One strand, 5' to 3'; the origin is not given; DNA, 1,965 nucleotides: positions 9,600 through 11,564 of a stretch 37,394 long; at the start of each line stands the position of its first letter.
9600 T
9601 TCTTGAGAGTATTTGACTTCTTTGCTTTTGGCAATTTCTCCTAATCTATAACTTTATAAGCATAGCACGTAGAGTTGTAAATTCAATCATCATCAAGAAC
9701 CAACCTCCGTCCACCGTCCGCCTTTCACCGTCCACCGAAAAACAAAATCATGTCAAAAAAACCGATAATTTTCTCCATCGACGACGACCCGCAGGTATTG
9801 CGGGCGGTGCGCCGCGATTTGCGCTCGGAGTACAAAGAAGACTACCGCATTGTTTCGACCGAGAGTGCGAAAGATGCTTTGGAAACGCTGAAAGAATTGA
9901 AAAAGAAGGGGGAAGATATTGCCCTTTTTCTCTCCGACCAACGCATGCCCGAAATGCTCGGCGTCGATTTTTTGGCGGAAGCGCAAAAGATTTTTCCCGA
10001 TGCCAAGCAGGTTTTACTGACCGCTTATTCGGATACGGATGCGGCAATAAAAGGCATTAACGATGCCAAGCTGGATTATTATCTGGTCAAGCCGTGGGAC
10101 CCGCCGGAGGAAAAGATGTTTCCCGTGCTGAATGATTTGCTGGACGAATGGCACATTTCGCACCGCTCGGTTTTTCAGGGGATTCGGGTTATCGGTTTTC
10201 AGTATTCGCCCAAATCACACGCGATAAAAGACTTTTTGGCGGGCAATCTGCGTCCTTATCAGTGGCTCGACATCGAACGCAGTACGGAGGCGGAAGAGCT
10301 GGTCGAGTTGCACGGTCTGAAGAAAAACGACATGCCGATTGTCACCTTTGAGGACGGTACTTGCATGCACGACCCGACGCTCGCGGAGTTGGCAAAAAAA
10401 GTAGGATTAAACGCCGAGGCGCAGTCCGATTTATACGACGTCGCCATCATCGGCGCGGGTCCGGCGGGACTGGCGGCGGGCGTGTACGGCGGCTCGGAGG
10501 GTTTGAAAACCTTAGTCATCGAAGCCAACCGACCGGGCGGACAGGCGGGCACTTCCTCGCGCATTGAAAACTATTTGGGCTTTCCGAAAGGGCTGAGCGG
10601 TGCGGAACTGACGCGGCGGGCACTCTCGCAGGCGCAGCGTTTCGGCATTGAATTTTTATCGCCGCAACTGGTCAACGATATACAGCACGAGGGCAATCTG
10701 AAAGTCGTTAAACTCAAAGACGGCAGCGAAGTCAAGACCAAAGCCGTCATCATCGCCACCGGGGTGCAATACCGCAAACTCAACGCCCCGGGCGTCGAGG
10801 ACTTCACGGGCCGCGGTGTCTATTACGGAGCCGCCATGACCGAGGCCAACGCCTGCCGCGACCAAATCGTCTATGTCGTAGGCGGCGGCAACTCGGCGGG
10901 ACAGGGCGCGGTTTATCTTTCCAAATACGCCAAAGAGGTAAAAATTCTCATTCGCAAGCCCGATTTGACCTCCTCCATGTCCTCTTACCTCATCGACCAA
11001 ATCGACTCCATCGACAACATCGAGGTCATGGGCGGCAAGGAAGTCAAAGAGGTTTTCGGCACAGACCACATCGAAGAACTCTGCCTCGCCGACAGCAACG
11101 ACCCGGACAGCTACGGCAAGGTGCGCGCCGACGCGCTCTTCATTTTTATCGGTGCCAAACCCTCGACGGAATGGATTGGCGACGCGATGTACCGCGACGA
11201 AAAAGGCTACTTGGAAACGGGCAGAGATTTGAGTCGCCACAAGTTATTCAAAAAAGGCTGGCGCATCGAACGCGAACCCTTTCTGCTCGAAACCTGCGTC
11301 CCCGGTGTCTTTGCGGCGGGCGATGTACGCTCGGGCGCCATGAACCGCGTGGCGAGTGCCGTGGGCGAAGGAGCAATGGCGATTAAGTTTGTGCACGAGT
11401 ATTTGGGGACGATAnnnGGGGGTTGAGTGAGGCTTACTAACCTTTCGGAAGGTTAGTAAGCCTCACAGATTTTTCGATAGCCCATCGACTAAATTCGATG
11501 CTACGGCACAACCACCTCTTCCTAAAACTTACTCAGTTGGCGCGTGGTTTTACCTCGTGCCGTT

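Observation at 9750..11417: Receiver domain fused to a redox-dead glutaredoxin-like module and a CXXC-less thioredoxin-reductase-like flavoenzyme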

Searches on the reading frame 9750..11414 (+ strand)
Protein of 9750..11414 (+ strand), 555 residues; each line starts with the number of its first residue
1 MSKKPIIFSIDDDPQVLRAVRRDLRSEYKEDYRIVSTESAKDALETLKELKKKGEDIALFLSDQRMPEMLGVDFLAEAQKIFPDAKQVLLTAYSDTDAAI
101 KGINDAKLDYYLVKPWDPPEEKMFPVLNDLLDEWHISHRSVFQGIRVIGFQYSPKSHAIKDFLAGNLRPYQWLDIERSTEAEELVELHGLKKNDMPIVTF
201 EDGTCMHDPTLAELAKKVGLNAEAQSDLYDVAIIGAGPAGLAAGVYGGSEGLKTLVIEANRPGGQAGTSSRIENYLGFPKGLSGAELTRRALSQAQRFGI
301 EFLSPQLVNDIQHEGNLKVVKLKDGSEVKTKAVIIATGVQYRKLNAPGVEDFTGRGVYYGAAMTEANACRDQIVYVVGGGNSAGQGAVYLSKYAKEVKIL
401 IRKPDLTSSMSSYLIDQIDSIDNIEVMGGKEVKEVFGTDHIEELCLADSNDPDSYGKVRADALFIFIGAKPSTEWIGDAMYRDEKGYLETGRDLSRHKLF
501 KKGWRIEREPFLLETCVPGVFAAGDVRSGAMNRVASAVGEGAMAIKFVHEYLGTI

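Call 3: search_protein_families(library=pfam, proteins=[window:9750-11414:+], max_evalue=1)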
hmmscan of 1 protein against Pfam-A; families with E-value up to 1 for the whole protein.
window:9750-11414:+ (555 aa): 17 families
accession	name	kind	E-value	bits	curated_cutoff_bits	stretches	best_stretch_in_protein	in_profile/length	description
PF07992.20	Pyr_redox_2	-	7.4e-36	124.5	26.1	1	229-541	1-291/291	Pyridine nucleotide-disulphide oxidoreductase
PF13738.12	Pyr_redox_3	-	4.9e-18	65.8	30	2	291-486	87-285/305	Pyridine nucleotide-disulphide oxidoreductase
PF00072.30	Response_reg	-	1.5e-14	54.6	30.2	1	7-119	1-104/111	Response regulator receiver domain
PF01266.30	DAO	-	1.2e-08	35.3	27.9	2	230-271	1-44/353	FAD dependent oxidoreductase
PF03486.20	HI0933_like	-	1.5e-06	28.3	50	2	230-262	2-34/244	HI0933-like protein Rossmann domain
PF13450.12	NAD_binding_8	-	2.9e-06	27.9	21.9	1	233-271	1-40/68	NAD(P)-binding Rossmann-like domain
PF00070.33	Pyr_redox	-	4.3e-06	27.6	22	1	374-439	2-70/82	Pyridine nucleotide-disulphide oxidoreductase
PF01946.23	Thi4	-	1.6e-05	24.7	26.2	1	229-264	18-55/235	Thi4 family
PF12831.13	FAD_oxidored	-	6.2e-05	22.9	27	1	230-266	1-38/416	FAD dependent oxidoreductase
PF00890.30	FAD_binding_2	-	0.00013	21.7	20.4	1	230-267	1-39/414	FAD binding domain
PF00743.25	FMO-like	-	0.00041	19.4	22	1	308-402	115-214/532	Flavin-binding monooxygenase-like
PF01134.28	GIDA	-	0.00096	18.7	22.1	1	306-339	116-150/391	Glucose inhibited division protein A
PF01494.25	FAD_binding_3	-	0.0023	17.7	22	1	229-261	2-34/349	FAD binding domain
PF05834.18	Lycopene_cycl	-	0.0043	16.6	23.4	1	230-259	1-32/380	Lycopene cyclase protein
PF13454.12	NAD_binding_9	-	0.11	12.8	21.8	1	288-339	103-154/155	FAD-NAD(P)-binding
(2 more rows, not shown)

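Call 4: search_protein_families(library=ncbifam, proteins=[window:9750-11414:+], max_evalue=0.01)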
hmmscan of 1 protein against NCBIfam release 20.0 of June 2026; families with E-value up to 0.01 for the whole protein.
window:9750-11414:+ (555 aa): 94 families (the best 25 are shown)
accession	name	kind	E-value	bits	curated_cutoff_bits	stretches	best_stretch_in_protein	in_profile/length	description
TIGR01292.1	TRX_reduct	equivalog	1.7e-71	240.5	343.45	1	229-552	1-300/300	thioredoxin-disulfide reductase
TIGR03143.1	AhpF_homolog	hypoth_equivalog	1.4e-60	205.4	687.65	1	226-552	2-308/555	putative alkyl hydroperoxide reductase F subunit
TIGR03140.1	AhpF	equivalog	6e-49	166.9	502.9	1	219-545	203-505/515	alkyl hydroperoxide reductase subunit F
NF007614.0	PRK10262.1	equivalog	3.4e-34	118.4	644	1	231-552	9-314/321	thioredoxin-disulfide reductase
NF053512.1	nitric_RR_NosR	exception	5.9e-30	104.6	400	1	8-133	2-117/422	response regulator c-di-GMP phosphodiesterase, NosR family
TIGR04018.1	Bthiol_YpdA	hypoth_equivalog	5.4e-16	58.3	339.9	2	311-479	96-257/316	YpdA family putative bacillithiol disulfide reductase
NF040505.1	ArsO_flavin_mono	equivalog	8.1e-13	48.5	425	1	296-405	85-194/346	ArsO family NAD(P)H-dependent flavin-containing monooxygenase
TIGR01350.1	lipoamide_DH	equivalog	9.9e-13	47.6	408.8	2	311-476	113-274/461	dihydrolipoyl dehydrogenase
TIGR02053.1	MerA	equivalog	7.4e-11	41.7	454.45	1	318-539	117-321/465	mercury(II) reductase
TIGR01818.1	ntrC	equivalog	1.9e-10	40.1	558.6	1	8-117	2-102/463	nitrogen regulation protein NR(I)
NF011695.0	PRK15115.1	equivalog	2e-10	40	763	1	6-128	8-119/445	two-component system response regulator GlrR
TIGR01316.1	gltA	equivalog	2.2e-10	39.9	471.75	2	513-552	411-449/449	NADPH-dependent glutamate synthase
NF009409.0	PRK12770.1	subfamily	2.8e-10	39.8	343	1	225-448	15-250/360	putative glutamate synthase subunit beta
NF008176.1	PRK10923.1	equivalog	4.4e-09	35.4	620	1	4-118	3-108/469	nitrogen regulation protein NR(I)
NF008469.0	PRK11361.1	equivalog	4.9e-09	35.4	714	1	7-120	7-111/461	acetoacetate metabolism transcriptional regulator AtoC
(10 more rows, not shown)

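Call 5: search_solved_structures(query=window:9750-11414:+, max_evalue=0.001, show_alignments=3)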
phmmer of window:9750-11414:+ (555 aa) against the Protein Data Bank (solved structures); distinct sequences matched with E-value up to 0.001: 102 (the best 60 are shown).
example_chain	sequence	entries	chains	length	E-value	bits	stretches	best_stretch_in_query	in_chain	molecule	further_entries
4zn0_A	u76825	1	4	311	2.2e-48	168.2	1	226-553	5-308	Thioredoxin reductase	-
5uwy_A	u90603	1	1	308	4.9e-46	160.5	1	227-553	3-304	Thioredoxin reductase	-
4gcm_A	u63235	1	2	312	9.7e-46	159.5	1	229-552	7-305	Thioredoxin reductase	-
7jyp_A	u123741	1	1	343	4.3e-45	157.4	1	222-547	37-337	Thioredoxin reductase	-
7aaw_A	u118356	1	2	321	1.8e-43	152.1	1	221-552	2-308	Thioredoxin reductase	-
2q7v_A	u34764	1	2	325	2.2e-41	145.1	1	228-545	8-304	Thioredoxin reductase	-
5mh4_A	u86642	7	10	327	1e-40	142.9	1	227-551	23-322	Thioredoxin reductase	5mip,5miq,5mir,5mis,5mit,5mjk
5uth_A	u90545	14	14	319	1e-37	133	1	226-490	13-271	Thioredoxin reductase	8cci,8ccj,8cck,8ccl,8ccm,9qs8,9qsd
2a87_A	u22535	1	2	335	2.2e-36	128.6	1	224-544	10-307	Thioredoxin reductase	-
9vv4_A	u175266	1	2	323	2.2e-36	128.6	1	229-552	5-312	Thioredoxin reductase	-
7p9e_A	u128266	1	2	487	2.8e-36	128.3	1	230-552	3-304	Thioredoxin reductase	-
7p9d_A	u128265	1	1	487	2.8e-36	128.3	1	230-552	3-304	Thioredoxin reductase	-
9xub_A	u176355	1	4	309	6e-36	127.2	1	229-544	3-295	Thioredoxin reductase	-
3f8p_A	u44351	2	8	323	3.7e-34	121.3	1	227-552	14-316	Thioredoxin reductase (TrxB-3)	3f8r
3f8d_A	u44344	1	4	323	4e-34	121.2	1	227-552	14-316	Thioredoxin reductase (TrxB-3)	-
2rjn_A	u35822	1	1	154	2.6e-15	59.1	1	7-127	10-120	Response regulator receiver:Metal-dependent phosphohydrolase, HD subdomain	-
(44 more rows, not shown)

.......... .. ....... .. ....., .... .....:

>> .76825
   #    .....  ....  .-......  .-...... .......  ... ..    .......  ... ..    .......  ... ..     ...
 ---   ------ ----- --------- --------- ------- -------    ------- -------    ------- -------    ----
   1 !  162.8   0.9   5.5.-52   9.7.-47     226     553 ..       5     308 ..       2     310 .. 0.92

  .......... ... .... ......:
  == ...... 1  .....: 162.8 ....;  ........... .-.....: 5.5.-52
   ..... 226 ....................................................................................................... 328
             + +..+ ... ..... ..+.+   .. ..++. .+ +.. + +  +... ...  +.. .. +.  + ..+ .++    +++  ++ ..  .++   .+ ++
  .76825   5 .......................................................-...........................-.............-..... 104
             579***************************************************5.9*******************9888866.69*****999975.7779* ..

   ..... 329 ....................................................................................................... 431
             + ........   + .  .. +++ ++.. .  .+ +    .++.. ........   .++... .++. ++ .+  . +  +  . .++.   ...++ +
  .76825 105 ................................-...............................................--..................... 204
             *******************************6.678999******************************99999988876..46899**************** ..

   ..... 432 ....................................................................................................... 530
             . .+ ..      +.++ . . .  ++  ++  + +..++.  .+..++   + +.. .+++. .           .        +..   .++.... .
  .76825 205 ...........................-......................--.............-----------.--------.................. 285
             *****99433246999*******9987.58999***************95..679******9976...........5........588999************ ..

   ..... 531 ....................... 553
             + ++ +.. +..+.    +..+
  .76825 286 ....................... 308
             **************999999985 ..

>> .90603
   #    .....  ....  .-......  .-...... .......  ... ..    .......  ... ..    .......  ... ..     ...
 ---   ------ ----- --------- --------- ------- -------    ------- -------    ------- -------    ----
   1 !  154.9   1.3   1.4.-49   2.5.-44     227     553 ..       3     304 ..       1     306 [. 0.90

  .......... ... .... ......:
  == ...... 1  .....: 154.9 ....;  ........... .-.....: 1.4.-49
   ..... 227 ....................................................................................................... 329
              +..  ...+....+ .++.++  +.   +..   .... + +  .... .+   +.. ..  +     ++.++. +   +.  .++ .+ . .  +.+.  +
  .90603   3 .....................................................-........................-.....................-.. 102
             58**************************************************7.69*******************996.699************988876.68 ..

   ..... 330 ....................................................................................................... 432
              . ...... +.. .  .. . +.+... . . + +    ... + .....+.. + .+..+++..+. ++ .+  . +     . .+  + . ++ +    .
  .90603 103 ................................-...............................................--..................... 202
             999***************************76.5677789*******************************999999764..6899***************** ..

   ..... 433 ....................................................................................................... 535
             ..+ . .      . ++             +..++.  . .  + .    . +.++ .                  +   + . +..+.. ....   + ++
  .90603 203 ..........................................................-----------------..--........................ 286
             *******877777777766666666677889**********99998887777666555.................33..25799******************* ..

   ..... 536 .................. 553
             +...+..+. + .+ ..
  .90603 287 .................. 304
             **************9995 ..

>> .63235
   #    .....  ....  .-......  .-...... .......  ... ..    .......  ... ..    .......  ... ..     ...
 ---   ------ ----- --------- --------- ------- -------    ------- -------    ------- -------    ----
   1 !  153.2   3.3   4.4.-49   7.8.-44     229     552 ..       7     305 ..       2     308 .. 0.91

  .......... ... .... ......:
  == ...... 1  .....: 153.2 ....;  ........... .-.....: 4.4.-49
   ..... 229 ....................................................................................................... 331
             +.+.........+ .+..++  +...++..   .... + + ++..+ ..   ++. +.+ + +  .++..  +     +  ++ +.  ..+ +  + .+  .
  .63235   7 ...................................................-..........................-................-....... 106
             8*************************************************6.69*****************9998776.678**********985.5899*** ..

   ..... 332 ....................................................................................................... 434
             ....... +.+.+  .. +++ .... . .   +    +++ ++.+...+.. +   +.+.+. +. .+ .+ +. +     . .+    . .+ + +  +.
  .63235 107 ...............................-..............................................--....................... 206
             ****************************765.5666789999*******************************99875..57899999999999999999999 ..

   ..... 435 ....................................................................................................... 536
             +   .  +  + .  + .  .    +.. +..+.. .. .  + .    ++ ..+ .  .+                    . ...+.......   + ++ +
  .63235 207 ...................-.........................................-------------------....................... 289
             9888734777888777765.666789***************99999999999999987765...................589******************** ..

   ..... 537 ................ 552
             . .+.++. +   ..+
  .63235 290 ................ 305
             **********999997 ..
